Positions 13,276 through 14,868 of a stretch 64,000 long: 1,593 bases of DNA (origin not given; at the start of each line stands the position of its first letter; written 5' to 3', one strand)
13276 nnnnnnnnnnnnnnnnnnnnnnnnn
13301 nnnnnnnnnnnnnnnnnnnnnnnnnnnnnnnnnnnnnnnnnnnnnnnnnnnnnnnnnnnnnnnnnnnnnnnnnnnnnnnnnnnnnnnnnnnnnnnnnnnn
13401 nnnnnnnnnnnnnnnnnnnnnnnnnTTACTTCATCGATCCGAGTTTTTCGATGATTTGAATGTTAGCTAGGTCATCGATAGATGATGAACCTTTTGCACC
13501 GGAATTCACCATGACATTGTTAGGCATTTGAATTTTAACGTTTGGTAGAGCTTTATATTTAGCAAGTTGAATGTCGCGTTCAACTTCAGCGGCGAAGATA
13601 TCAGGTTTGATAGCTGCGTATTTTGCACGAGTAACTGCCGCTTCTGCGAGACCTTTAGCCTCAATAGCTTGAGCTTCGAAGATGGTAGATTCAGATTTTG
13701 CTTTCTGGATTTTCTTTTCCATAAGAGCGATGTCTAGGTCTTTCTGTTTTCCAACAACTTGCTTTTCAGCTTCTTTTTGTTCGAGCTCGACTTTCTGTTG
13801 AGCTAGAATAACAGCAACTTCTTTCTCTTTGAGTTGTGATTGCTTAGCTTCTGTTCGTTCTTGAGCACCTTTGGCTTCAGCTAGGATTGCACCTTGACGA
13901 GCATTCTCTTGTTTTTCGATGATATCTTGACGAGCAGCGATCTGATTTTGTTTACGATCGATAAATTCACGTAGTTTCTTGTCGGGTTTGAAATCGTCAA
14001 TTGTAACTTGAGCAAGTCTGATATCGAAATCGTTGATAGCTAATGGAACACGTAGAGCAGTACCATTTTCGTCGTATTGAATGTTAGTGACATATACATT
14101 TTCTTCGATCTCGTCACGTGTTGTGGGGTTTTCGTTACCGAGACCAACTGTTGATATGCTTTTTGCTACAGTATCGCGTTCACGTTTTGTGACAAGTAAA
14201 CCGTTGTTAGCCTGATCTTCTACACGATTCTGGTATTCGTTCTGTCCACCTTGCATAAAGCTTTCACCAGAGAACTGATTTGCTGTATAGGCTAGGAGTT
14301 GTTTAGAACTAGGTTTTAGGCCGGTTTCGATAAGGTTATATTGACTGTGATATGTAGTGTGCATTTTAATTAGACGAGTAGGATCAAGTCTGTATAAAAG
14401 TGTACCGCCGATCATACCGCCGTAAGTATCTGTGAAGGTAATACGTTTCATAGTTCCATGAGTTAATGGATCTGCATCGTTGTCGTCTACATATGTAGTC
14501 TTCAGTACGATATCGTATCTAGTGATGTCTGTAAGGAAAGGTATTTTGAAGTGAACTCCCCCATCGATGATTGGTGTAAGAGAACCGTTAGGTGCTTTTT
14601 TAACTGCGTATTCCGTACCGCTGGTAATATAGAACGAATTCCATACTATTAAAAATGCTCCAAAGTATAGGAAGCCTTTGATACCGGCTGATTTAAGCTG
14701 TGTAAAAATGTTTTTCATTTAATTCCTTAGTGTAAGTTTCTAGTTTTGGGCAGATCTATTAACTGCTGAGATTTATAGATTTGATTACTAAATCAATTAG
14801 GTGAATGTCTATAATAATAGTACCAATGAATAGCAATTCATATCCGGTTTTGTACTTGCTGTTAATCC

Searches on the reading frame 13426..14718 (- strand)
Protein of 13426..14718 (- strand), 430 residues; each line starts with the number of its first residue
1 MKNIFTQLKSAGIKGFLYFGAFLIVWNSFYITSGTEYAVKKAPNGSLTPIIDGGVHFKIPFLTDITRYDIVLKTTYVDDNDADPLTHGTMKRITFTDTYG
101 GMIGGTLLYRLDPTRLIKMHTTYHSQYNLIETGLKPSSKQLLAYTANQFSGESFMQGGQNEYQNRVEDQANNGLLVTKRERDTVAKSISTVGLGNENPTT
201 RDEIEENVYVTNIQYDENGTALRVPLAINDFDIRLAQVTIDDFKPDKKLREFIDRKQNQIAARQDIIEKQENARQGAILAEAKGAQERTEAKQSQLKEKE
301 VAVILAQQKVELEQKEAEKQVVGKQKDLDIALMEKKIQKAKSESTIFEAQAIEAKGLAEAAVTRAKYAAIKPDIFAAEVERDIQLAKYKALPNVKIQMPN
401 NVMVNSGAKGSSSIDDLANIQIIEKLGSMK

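Call 12: search_protein_families(library=phrogs, proteins=[window:13426-14718:-], max_evalue=0.001)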
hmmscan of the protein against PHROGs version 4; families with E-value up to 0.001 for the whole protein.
window:13426-14718:- (430 aa): 1 family
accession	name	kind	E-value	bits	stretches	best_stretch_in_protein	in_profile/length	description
phrog_11908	-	unknown function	1.1e-74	252.7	1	14-427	12-415/430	-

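Call 29: search_protein_families(library=pfam, proteins=[window:13426-14718:-], max_evalue=0.01)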
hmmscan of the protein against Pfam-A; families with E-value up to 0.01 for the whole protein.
window:13426-14718:- (430 aa): 1 family
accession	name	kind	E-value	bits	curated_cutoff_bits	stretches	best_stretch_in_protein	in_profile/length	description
PF01145.31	Band_7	-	5.3e-13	49.8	23.6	1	32-273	3-172/176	SPFH domain / Band 7 family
